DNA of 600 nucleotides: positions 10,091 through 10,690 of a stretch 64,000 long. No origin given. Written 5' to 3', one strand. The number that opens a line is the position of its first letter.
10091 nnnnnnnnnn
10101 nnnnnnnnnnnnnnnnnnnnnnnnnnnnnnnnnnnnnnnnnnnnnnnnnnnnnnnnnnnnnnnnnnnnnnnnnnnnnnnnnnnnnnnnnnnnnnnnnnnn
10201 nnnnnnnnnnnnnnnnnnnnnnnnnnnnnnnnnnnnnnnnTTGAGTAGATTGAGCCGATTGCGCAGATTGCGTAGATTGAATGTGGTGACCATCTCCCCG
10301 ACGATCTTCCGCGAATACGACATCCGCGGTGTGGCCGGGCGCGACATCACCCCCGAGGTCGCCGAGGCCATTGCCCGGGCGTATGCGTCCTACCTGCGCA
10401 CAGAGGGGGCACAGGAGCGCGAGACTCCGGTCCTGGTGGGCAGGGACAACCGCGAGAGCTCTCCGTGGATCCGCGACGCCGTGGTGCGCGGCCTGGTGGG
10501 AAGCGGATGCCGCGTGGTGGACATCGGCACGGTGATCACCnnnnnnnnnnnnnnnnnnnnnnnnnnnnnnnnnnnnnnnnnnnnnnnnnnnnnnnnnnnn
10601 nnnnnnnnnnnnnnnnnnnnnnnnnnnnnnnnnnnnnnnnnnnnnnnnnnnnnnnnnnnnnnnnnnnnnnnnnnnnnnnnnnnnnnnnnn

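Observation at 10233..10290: Five exact-period 9-bp tandem repeats (GATTGnnnn) fused to the phosphomannomutase start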

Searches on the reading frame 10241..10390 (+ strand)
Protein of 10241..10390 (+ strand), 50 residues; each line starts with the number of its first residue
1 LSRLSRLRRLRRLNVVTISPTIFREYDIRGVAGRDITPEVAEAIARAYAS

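Call 51: search_protein_families(library=pfam, proteins=[window:10241-10390:+], max_evalue=0.01)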
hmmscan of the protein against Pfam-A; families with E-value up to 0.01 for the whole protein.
seq(50 aa): 1 family
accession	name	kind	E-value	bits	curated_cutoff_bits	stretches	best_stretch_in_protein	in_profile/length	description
PF02878.22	PGM_PMM_I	-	0.0016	18.6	22.5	1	22-49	3-31/138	Phosphoglucomutase/phosphomannomutase, alpha/beta/alpha domain I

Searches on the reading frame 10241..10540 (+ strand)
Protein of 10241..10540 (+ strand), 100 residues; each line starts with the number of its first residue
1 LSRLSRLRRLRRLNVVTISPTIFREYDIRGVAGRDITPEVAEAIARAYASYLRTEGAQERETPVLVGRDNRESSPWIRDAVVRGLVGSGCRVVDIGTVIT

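Call 57: find_homologous_proteins(query=window:10241-10540:+, max_evalue=1e-20)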
Query window:10241-10540:+ (100 aa): 9 proteins with E <= 1e-20 among 72 candidates.
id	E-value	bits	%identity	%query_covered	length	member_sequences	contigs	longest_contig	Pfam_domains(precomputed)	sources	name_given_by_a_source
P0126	7.8e-30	121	72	85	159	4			PF02878.23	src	-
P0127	5.9e-28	115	67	85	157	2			PF02878.23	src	-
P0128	9.8e-28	114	70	85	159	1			PF02878.23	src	-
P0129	1.7e-27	113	71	84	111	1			PF02878.23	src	-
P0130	8.2e-27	111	70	85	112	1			PF02878.23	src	-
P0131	1.6e-24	104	70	75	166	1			PF02878.23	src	-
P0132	1.7e-24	104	65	85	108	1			PF02878.23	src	-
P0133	3.4e-22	96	69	70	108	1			PF02878.23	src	-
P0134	4.9e-22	96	62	85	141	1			PF02878.23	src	-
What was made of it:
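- Tried and rejected: Second protein search, using the first 100 residues including the extension, to find contig-end fragments or extended gene calls in intermediate relatives (call 57).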
